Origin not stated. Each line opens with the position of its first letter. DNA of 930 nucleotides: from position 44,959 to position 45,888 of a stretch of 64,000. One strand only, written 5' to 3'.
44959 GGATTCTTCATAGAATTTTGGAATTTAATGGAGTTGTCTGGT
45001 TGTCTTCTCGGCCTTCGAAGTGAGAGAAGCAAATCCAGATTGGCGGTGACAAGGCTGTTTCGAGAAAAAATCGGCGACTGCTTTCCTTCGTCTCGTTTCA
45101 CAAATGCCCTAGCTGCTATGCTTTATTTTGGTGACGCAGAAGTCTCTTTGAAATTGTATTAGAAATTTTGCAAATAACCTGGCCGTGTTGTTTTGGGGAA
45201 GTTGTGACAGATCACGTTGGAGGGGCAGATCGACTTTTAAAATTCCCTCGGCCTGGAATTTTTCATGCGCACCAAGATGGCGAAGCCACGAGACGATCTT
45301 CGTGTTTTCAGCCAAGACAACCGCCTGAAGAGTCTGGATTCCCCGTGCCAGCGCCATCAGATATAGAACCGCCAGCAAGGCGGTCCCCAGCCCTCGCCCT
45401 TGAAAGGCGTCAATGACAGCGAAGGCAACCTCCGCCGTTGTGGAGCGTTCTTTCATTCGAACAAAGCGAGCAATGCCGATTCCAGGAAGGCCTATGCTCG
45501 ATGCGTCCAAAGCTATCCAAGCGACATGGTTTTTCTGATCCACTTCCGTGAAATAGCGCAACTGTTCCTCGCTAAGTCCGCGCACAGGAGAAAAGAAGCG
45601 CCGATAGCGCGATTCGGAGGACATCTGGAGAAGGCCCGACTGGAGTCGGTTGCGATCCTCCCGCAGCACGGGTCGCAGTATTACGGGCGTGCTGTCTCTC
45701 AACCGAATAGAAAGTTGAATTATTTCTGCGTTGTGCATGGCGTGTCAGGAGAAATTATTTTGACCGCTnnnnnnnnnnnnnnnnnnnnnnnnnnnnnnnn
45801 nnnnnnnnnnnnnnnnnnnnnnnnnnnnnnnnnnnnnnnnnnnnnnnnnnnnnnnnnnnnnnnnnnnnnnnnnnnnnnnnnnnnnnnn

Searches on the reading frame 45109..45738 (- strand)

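Call 65: search_protein_families(library=pfam, proteins=[window:45109-45738:-], max_evalue=0.001)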
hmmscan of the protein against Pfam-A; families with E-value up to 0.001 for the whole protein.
window:45109-45738:- (209 aa): 3 families
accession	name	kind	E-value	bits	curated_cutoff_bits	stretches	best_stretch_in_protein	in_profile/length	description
PF13302.13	Acetyltransf_3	-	1.1e-09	39.5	25.4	1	19-157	2-137/138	Acetyltransferase (GNAT) domain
PF00583.31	Acetyltransf_1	-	3.2e-06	27.9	20.7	1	87-156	45-115/116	Acetyltransferase (GNAT) family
PF13508.13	Acetyltransf_7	-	8e-05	23.4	27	1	87-142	15-67/84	Acetyltransferase (GNAT) domain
